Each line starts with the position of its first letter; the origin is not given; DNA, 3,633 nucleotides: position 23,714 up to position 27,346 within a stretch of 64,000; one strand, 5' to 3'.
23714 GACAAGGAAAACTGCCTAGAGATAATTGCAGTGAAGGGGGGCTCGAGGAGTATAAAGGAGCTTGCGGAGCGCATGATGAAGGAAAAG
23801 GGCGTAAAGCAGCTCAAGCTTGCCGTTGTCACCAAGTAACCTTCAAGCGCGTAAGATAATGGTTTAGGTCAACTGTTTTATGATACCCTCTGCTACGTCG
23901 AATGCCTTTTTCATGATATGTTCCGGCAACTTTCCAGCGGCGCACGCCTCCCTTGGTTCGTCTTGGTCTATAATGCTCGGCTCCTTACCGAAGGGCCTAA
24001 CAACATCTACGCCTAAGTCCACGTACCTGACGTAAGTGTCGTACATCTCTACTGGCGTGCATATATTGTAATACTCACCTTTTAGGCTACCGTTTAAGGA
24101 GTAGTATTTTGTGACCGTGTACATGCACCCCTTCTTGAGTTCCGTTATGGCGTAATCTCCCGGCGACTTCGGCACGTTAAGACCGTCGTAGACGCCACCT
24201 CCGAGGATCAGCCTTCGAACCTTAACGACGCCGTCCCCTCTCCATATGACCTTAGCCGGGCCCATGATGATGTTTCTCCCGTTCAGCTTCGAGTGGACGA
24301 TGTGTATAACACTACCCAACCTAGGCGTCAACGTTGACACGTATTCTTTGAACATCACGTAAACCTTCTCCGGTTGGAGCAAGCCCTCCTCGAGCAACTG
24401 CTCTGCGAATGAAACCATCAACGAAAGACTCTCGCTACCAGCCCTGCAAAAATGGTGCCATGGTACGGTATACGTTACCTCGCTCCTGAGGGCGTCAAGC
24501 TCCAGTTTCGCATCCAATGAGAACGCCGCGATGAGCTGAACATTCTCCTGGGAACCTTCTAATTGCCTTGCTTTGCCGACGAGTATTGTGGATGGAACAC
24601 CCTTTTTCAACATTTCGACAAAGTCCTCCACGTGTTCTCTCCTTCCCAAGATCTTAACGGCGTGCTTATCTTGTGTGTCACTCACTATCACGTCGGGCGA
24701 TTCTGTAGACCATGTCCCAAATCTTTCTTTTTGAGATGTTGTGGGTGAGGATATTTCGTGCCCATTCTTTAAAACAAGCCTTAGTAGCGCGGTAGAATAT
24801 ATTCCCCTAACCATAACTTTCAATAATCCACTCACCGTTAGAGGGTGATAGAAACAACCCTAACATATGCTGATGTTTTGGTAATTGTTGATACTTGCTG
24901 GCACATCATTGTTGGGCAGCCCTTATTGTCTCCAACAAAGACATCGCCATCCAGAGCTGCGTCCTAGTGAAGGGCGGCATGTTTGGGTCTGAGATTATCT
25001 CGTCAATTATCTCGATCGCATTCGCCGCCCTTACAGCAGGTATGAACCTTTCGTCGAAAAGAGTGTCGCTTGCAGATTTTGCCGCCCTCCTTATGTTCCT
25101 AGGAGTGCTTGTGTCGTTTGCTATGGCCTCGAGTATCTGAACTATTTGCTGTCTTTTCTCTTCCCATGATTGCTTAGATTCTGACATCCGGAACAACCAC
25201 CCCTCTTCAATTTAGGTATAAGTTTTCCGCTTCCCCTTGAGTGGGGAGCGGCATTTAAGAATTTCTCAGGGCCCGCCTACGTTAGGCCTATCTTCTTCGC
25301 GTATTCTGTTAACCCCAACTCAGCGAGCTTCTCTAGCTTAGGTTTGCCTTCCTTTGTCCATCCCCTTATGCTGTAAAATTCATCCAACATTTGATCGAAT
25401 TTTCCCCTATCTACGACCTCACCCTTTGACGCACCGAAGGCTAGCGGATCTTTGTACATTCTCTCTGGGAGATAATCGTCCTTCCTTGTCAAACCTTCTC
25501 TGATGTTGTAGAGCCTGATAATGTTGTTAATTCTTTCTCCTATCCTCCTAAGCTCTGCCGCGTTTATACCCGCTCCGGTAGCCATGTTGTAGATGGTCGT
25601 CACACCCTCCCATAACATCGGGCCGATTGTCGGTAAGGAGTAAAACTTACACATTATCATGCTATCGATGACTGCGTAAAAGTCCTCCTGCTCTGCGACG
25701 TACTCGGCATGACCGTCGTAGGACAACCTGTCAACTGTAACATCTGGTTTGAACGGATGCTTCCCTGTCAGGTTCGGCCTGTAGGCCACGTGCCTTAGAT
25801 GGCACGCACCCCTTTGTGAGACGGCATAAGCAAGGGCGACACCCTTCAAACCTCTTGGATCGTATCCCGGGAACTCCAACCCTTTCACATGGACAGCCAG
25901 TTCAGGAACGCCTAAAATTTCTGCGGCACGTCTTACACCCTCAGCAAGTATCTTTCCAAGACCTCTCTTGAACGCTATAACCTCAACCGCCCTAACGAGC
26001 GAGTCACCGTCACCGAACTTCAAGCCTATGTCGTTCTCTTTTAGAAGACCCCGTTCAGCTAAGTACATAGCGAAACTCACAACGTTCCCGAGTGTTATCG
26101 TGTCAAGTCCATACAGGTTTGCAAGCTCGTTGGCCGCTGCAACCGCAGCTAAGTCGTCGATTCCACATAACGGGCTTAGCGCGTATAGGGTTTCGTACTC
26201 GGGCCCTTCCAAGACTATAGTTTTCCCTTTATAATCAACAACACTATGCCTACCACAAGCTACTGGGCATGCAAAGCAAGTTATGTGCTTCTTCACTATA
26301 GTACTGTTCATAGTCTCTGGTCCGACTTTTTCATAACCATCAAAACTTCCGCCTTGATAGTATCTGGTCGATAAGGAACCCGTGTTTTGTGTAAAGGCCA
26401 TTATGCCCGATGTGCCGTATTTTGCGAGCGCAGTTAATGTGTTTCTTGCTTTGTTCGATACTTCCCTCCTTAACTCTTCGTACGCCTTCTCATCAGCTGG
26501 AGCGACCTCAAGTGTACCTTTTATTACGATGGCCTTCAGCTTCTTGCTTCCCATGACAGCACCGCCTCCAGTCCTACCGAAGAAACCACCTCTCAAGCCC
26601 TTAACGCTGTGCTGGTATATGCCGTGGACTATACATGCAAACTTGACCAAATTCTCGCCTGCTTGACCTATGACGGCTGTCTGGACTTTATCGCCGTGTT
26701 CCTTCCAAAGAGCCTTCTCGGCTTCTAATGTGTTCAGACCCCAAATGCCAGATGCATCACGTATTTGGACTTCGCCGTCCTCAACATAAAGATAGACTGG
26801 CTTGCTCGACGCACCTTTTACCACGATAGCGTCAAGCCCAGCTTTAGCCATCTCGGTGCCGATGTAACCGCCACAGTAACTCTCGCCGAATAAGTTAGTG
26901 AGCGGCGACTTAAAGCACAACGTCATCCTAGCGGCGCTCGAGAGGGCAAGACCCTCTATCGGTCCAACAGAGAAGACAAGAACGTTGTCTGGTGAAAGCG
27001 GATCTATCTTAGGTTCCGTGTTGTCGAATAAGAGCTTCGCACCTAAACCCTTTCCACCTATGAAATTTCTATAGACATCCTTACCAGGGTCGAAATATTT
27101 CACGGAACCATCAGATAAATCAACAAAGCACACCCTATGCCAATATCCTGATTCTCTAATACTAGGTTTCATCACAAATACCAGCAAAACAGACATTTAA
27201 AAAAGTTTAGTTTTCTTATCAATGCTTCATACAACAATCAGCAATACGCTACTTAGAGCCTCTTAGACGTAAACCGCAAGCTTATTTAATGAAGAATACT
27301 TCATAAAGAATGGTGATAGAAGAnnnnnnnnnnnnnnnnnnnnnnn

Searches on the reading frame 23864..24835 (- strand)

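Call 38: search_protein_families(library=pfam, proteins=[window:23864-24835:-], max_evalue=0.001)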
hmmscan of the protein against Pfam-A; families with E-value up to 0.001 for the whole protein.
window:23864-24835:- (323 aa): 1 family
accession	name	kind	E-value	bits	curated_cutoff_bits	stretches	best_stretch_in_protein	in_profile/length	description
PF04167.18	DUF402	-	3e-13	50.2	23.9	1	227-293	1-67/68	Protein of unknown function (DUF402)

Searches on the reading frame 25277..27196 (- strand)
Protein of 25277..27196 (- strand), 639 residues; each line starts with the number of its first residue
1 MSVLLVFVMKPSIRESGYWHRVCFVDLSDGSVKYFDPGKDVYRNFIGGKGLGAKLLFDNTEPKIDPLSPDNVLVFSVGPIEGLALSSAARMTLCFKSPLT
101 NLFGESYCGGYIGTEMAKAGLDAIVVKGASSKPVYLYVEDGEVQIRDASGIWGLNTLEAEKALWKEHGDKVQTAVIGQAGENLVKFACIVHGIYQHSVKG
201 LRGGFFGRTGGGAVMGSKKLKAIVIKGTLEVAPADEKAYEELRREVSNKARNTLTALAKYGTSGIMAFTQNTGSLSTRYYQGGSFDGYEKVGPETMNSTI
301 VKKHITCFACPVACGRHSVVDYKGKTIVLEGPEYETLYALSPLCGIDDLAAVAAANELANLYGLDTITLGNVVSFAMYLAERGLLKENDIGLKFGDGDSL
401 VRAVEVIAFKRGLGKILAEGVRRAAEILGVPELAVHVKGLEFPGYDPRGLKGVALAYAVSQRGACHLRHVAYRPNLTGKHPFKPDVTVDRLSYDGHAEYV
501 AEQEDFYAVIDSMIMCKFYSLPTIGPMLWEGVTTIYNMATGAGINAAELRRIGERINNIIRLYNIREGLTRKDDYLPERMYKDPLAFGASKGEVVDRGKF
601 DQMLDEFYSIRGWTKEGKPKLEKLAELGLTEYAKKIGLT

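Call 20: find_encoding_contigs(protein=window:25277-27196:-, flank=10000, max_places=1)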
Protein window:25277-27196:- (639 aa): 5 contigs read that carry it; 1 place shown.
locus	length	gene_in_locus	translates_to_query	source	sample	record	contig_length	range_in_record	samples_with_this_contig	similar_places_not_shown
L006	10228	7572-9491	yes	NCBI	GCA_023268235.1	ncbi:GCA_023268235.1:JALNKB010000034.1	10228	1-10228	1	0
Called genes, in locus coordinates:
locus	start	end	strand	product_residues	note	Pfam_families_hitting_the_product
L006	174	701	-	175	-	-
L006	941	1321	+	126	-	PF09702:Cas_Csa5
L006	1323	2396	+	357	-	PF01905:DevR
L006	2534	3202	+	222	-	-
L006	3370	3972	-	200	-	PF02915:Rubrerythrin, PF01988:VIT1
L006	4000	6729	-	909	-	PF00690:Cation_ATPase_N, PF00122:E1-E2_ATPase, PF13246:Cation_ATPase, PF00702:Hydrolase, PF08282:Hydrolase_3 (faint), PF00689:Cation_ATPase_C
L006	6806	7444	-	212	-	PF00881:Nitroreductase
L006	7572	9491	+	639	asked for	PF02730:AFOR_N, PF01314:AFOR_C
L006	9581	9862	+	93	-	PF03685:UPF0147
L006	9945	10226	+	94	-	?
